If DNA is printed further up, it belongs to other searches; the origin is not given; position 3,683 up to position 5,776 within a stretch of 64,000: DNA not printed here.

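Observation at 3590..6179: Candidate novel defence cassette: MORC-like GHKL ATPase with a coupled unknown partner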

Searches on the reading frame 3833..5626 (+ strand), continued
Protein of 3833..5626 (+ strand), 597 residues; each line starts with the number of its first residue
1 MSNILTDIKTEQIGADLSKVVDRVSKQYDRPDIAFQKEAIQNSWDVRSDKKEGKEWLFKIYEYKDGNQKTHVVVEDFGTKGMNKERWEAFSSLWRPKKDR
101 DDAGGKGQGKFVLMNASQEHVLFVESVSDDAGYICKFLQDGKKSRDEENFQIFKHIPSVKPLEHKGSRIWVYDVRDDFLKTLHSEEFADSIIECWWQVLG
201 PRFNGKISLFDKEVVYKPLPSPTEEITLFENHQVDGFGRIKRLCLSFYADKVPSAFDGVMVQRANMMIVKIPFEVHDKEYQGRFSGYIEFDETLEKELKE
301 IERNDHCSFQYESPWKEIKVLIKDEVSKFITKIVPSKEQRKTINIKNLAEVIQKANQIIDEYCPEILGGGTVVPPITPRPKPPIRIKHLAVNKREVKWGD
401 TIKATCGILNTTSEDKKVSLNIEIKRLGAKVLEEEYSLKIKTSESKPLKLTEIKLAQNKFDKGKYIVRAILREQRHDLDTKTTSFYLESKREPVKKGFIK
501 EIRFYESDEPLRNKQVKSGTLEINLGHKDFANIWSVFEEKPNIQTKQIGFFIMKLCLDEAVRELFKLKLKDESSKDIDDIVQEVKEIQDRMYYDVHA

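Call 27: find_encoding_contigs(protein=P0018, flank=7000, max_places=2)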
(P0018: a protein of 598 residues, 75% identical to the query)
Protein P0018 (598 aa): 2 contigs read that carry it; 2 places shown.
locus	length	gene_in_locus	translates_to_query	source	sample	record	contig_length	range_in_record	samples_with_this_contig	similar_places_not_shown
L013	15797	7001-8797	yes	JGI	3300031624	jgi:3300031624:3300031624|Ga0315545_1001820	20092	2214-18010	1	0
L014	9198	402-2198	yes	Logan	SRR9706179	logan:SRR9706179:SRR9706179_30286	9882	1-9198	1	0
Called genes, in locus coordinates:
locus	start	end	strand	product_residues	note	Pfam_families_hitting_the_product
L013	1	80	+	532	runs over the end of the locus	PF03023:MurJ, PF01943:Polysacc_synt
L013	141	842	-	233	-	-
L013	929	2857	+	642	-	PF00009:GTP_EFTU, PF00071:Ras (weak), PF22042:EF-G_D2 (weak), PF03144:GTP_EFTU_D2, PF14492:EFG_III, PF00679:EFG_C, PF06421:LepA_C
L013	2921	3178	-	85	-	-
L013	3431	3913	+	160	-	PF04977:DivIC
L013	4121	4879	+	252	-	PF03462:PCRF, PF00472:RF-1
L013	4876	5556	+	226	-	PF00005:ABC_tran, PF13304:AAA_21 (faint)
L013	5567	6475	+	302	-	PF18075:FtsX_ECD, PF02687:FtsX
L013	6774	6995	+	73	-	-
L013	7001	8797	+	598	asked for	-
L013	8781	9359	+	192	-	-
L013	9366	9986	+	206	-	PF18734:HEPN_AbiU2 (weak)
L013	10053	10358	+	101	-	-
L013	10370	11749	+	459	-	-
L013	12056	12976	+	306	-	PF09084:NMT1, PF12974:Phosphonate-bd, PF16868:NMT1_3 (weak)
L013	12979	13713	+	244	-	PF13191:AAA_16 (weak), PF00005:ABC_tran, PF13304:AAA_21 (faint)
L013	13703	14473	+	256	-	PF00528:BPD_transp_1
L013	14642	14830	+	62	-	-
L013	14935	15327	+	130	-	PF13419:HAD_2 (faint)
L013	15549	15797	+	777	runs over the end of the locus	?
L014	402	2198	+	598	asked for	-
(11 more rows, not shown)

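Call 28: find_encoding_contigs(protein=P0058, flank=7000, max_places=2)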
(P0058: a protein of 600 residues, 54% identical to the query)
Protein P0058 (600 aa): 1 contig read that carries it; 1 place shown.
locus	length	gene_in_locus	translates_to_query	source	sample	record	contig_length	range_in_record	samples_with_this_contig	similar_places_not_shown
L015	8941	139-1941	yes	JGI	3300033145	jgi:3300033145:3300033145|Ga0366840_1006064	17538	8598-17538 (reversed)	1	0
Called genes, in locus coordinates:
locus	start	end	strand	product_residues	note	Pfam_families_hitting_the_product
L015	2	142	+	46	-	?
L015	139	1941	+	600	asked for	-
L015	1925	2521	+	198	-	-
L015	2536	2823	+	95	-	-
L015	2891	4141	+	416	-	PF13742:tRNA_anti_2, PF02601:Exonuc_VII_L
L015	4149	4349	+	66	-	PF02609:Exonuc_VII_S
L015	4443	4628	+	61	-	-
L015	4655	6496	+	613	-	PF00580:UvrD-helicase, PF01443:Viral_helicase1 (faint), PF13245:AAA_19, PF13361:UvrD_C, PF13538:UvrD_C_2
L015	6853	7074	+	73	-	PF12844:HTH_19, PF13560:HTH_31, PF01381:HTH_3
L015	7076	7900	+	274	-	-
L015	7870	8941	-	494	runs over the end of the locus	PF01726:LexA_DNA_bind, PF00717:Peptidase_S24, PF01555:N6_N4_Mtase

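Call 29: predict_structure(alignment_id=A1)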
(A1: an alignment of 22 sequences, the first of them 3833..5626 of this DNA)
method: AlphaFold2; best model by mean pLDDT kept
length: 597 residues; sequences in the alignment: 22
mean_pLDDT: 83.1   pTM: 0.55
mean pLDDT of the five models: 83.1, 81.3, 81.2, 78.8, 78.5
residues with pLDDT >= 90: 192; 70-90: 323; 50-70: 59; < 50: 23
segments of 3 or more residues with pLDDT < 50: 99-105, 338-340, 371-377
pLDDT, mean of each block of 10 residues (from residue 1): 65 70 65 85 82 86 89 93 78 56 52 84 90 87 82 86 92 93 91 89 89 88 94 91 95 90 82 88 94 86 71 90 93 68 64 83 67 52 87 88 91 90 87 90 89 87 90 87 86 66 82 83 88 88 87 92 86 74 89 81
secondary structure, 60 per line:
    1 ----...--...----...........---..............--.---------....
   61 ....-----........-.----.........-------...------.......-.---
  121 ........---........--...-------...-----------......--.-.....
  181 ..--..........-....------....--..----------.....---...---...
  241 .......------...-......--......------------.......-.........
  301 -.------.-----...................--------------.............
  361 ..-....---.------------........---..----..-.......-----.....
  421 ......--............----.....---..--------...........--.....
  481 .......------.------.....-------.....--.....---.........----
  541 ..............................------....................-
elements in order: E10-12 H17-27 H31-44 E57-64 E70-77 H84-92 H109-115 E121-128 E132-139 E142-144 E166-171 H176-182 H185-194 H196-199 E206-209 E224-228 E232-234 E238-247 E258-263 E266-271 E284-290 H292-300 H315-333 H348-362 H364-367 E384-391 E404-410 E416-426 E429-440 E445-449 E463-473 E476-487 E501-505 E513-517 E520-524 H528-536 H541-570 H577-596

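Call 33: fold_search(model_id=the predicted structure, library=pdb)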
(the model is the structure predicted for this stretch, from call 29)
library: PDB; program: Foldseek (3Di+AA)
matches with E <= 10: 1895; with E <= 0.001: 296
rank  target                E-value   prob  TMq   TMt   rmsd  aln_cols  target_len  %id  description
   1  9o0g_B                1.2e-09  1.00  0.32  0.31  22.2       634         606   10  CryoEM structure of M. mazei topoisomerase VI(A-E342Q)-minicircle DNA complex in cleavage state (released 2026-02-25)
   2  8h77_A                2.2e-09  1.00  0.33  0.32   9.4       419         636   15  Hsp90-AhR-p23-XAP2 complex (released 2023-01-04)
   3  9cdh_A                1.8e-08  1.00  0.38  0.47   8.9       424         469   12  MORC2 PD mutant with DNA (released 2025-07-09)
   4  5axg_B                8.1e-07  1.00  0.16  0.16   7.6       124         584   18  Crystal structure of thermophilic dextranase from Thermoanaerobacter pseudethanolicus (released 2015-11-11)
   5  5axh_A                9.5e-07  1.00  0.16  0.16   7.6       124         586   18  Crystal structure of thermophilic dextranase from Thermoanaerobacter pseudethanolicus, D312G mutant in complex with is (released 2015-11-11)
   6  5axg_A                9.5e-07  1.00  0.16  0.17   7.8       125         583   18  Crystal structure of thermophilic dextranase from Thermoanaerobacter pseudethanolicus (released 2015-11-11)
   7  9cdg_A                1.3e-06  1.00  0.37  0.43   6.3       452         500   10  MORC2 ATPase dead mutant - S87A (released 2025-07-09)
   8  9mt3                  2.3e-06  1.00  0.22  0.54   8.8       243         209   18  Candida albicans Hsp90 nucleotide binding domain in complex with XL888 (released 2025-06-04)
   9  5axh_B                3.0e-06  1.00  0.16  0.17   7.8       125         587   18  Crystal structure of thermophilic dextranase from Thermoanaerobacter pseudethanolicus, D312G mutant in complex with is (released 2015-11-11)
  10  5vi0_B                3.9e-06  1.00  0.16  0.25  19.6       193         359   15  Pseudomonas fluorescens alkylpurine DNA glycosylase AlkC bound to DNA containing an abasic site analog (released 2017-10-25)
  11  3vmp                  4.8e-06  1.00  0.15  0.15   6.9       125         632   17  Crystal structure of dextranase from Streptococcus mutans in complex with 4,5-epoxypentyl alpha-D-glucopyranoside (released 2012-02-15)
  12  5vi0_A                5.1e-06  1.00  0.15  0.25   3.5       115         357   16  Pseudomonas fluorescens alkylpurine DNA glycosylase AlkC bound to DNA containing an abasic site analog (released 2017-10-25)
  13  5vhv_A                5.4e-06  1.00  0.15  0.25  27.7       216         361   13  Pseudomonas fluorescens alkylpurine DNA glycosylase AlkC bound to DNA containing an oxocarbenium-intermediate analog (released 2017-10-25)
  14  8dhl_B                6.3e-06  1.00  0.16  0.11   3.1       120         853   11  Tannerella forsythia beta-glucuronidase (L2) (released 2023-05-17)
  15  6hpd                  7.9e-06  1.00  0.15  0.10   4.2       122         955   17  The structure of a beta-glucuronidase from glycoside hydrolase family 2 (released 2019-07-24)
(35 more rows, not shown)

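Call 37: search_protein_families(library=padloc, alignment_id=A1, max_evalue=0.1)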
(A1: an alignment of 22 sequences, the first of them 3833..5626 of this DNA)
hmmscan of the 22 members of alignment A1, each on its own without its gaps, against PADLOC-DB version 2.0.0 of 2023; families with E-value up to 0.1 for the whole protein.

A. member 1, window:3833-5626:+ (597 aa): 0 families

B. families by the number of members that match (of 22 scanned): 1 family
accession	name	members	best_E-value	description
PDLC04446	PDC-M13C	1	0.1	-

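Call 51: find_homologous_proteins(query=A1, max_evalue=0.001)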
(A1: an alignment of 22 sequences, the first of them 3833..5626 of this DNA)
Query A1 (22 sequences) (597 aa, profile of the alignment): 86 proteins with E <= 0.001 among 7705 candidates.
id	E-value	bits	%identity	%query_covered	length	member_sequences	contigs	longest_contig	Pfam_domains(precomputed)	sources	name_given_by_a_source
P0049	0.0e+0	1016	54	100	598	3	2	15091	-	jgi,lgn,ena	-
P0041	0.0e+0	1013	56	100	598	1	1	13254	-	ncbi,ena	-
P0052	0.0e+0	1011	54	100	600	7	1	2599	PF13589.13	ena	-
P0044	0.0e+0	1010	56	100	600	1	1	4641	-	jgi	-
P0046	2.1e-298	1009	55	100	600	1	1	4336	-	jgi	jgi:hypothetical protein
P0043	3.9e-298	1008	56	100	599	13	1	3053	PF13589.13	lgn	-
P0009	5.4e-298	1007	83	100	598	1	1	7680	-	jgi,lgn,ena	-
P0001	2.0e-297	1006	100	100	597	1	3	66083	-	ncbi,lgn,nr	ncbi:hypothetical protein HYS79_02215 [Patescibacteria group bacterium]|nr:hypothetical protein [Pat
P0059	3.1e-296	1002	53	100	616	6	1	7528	PF13589.13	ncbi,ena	-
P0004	2.6e-295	999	90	100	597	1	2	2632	-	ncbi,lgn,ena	-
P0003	7.5e-295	997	90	100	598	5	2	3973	-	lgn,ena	-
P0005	1.2e-294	996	89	100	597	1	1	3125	-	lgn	-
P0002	4.0e-294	995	90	100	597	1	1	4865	-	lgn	-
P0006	1.0e-293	993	87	100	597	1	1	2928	-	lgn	-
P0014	1.8e-292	989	79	100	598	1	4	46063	-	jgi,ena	-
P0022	6.1e-291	984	70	100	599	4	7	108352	-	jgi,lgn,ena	jgi:hypothetical protein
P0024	6.4e-291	984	60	99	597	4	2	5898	PF13589.13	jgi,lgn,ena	-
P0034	3.0e-290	982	57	99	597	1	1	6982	PF13589.13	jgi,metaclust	metaclust:\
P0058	7.7e-290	981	54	100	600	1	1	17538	-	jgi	-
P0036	1.2e-289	980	57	99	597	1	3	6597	PF13589.13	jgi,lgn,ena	-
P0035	1.2e-289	980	57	99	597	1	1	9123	PF13589.13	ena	-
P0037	1.6e-289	979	57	99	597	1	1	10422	PF13589.13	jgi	-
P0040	2.3e-289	979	56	99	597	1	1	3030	PF13589.13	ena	-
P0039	3.6e-289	978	56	99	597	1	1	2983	PF13589.13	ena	-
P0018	9.0e-289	977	75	100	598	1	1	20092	-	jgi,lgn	-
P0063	5.2e-287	971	52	100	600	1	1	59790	-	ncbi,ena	-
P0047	2.1e-286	969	57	99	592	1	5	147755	-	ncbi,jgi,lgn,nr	ncbi:MAG: hypothetical protein FJ005_01940 [Chloroflexi bacterium]|nr:hypothetical protein [Chlorofl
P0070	2.2e-264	896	49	98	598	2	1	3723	PF13589.13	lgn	-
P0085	5.8e-194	664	28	97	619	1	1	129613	-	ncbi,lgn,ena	-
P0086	1.4e-43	167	28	47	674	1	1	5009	-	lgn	-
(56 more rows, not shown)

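Call 52: find_encoding_contigs(protein=P0002, flank=5000, max_places=2)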
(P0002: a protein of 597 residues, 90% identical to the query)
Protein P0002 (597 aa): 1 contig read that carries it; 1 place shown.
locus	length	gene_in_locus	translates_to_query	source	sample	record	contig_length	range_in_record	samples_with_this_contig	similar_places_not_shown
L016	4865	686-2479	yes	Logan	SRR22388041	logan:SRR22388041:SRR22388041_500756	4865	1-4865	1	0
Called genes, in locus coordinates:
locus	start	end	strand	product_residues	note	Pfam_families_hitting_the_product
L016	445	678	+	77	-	-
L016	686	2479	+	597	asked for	-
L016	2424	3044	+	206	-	-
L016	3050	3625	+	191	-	PF08937:ThsB_TIR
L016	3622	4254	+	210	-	-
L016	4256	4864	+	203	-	?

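Call 53: find_encoding_contigs(protein=P0009, flank=6000, max_places=2)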
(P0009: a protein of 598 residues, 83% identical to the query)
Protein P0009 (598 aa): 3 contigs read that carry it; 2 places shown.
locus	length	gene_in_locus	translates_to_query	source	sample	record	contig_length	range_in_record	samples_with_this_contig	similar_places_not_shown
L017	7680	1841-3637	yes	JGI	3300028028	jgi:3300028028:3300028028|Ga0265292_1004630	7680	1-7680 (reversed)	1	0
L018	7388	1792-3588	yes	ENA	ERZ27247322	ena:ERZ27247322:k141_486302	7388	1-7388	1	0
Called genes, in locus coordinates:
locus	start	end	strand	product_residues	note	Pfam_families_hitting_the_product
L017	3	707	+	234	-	PF00892:EamA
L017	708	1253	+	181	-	PF04307:YdjM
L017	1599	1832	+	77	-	-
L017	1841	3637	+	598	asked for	-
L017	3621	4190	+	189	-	-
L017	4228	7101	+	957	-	PF00929:RNase_T, PF00270:DEAD (faint), PF04851:ResIII (faint), PF13307:Helicase_C_2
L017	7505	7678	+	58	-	?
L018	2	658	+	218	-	?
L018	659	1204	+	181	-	PF04307:YdjM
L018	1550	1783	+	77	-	-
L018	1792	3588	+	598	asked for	-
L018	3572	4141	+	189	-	-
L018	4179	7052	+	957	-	PF00929:RNase_T, PF00270:DEAD (faint), PF04851:ResIII (faint), PF13307:Helicase_C_2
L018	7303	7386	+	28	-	?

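Call 70: find_related_loci(query=A1, collection=metagenome_contigs, flank=8000)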
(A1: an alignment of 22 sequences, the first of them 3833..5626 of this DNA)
Query A1 (597 aa) in metagenome_contigs; peptide patterns used: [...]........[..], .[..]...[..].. (x = any residue, [..] = any of these).
342 stretches matched a pattern; 124 encode a relative of the query (tblastn E <= 1e-3); the best 80 are kept; 80 distinct loci.
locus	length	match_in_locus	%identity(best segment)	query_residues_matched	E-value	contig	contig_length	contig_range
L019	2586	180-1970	90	1-597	0e+0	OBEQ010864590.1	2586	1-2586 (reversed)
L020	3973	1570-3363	90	1-597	0e+0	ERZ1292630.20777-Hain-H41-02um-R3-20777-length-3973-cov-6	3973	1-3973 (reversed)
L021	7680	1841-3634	83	1-597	0e+0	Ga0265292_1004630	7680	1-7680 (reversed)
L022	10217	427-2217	83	1-597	0e+0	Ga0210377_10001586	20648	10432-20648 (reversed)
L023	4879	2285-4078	81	1-597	0e+0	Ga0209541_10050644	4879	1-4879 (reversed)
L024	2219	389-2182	77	1-597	0e+0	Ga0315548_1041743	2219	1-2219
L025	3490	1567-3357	75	1-597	0e+0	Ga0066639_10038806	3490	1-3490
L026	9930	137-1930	79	1-597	0e+0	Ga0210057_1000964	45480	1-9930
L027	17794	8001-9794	75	1-597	0e+0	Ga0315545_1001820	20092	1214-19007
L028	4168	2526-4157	78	1-543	0e+0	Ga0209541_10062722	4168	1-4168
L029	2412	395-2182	71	1-597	0e+0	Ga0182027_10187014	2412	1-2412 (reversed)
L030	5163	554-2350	70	1-597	0e+0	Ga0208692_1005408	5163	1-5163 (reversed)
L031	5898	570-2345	60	5-597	0e+0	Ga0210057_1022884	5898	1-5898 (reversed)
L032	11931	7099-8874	60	5-597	0e+0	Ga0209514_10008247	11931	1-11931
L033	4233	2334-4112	58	8-597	0e+0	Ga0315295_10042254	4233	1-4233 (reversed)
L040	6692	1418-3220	56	1-596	0e+0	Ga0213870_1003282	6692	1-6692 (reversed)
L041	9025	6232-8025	56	1-597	0e+0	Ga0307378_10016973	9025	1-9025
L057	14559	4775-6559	47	1-596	0e+0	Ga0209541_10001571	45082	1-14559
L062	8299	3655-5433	30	15-594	1e-77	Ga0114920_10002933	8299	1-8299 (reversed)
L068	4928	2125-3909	31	8-595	1e-72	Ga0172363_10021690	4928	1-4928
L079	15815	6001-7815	29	9-594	2e-69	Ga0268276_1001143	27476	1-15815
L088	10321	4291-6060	28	15-595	5e-67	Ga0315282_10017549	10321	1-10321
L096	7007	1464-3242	27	15-595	6e-65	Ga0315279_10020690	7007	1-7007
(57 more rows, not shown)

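Call 76: search_protein_families(library=pfam, proteins=[L079:8410-9771:+, L007:315-1241:+, L068:1024-2124:+, L062:2574-3491:+, L088:3117-4247:+, L004:8384-9253:+, L032:9426-10058:+, L040:3772-4410:+, L096:3913-5628:+, L041:2428-5952:+], max_evalue=0.01)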
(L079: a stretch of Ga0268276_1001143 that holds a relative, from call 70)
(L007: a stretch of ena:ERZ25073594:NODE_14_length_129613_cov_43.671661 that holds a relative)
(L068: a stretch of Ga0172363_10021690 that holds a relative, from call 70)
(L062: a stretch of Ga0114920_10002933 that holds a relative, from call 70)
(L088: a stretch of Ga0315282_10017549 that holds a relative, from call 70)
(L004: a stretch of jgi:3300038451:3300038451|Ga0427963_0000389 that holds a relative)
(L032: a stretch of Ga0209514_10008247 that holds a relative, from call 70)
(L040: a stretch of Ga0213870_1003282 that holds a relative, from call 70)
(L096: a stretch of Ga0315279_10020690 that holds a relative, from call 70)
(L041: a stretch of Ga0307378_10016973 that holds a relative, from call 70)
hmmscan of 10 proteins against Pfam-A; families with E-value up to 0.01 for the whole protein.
L079:8410-9771:+ (453 aa): 1 family
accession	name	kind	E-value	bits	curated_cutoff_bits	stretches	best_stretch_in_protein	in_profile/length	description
PF00145.23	DNA_methylase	-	1.1e-55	189.7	22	2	105-445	52-324/324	C-5 cytosine-specific DNA methylase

L007:315-1241:+ (308 aa): 0 families

L068:1024-2124:+ (366 aa): 0 families

L062:2574-3491:+ (305 aa): 0 families

L088:3117-4247:+ (376 aa): 2 families
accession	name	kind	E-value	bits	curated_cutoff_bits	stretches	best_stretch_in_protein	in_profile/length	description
PF09903.14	DUF2130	-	8.3e-08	32.3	26.7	1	170-308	34-177/255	Uncharacterized protein conserved in bacteria (DUF2130)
PF01442.23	Apolipoprotein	-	0.0018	18.4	90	1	72-162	36-120/190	Apolipoprotein A1/A4/E domain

L004:8384-9253:+ (289 aa): 0 families

L032:9426-10058:+ (210 aa): 0 families

L040:3772-4410:+ (212 aa): 1 family
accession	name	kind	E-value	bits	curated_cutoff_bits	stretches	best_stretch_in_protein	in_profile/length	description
PF01936.24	NYN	-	5.3e-27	95.5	24.2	1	16-191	1-137/145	NYN domain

L096:3913-5628:+ (571 aa): 4 families
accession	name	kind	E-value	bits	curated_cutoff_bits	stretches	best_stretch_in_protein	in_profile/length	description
PF08676.16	MutL_C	-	1.1e-42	145.5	25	1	390-528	1-142/142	MutL C terminal dimerisation domain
PF01119.25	DNA_mis_repair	-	5.8e-34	116.7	26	1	210-329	3-118/119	DNA mismatch repair protein, C-terminal domain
PF13589.12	HATPase_c_3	-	6.3e-14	52.6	25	1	24-126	4-106/137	Histidine kinase-, DNA gyrase B-, and HSP90-like ATPase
PF02518.31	HATPase_c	-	2.1e-10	41.4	26.4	1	21-82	4-68/111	Histidine kinase-, DNA gyrase B-, and HSP90-like ATPase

L041:2428-5952:+ (1174 aa): 3 families
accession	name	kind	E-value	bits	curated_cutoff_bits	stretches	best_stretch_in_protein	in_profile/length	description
PF05048.19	NosD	-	6e-49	166.8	23.6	3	121-276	23-176/212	Periplasmic copper-binding protein (NosD)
PF13229.12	Beta_helix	-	5.3e-41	140.3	25.9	2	294-446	3-158/158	Right handed beta helix region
PF00041.27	fn3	-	2.8e-10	40.7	25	1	530-614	1-82/84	Fibronectin type III domain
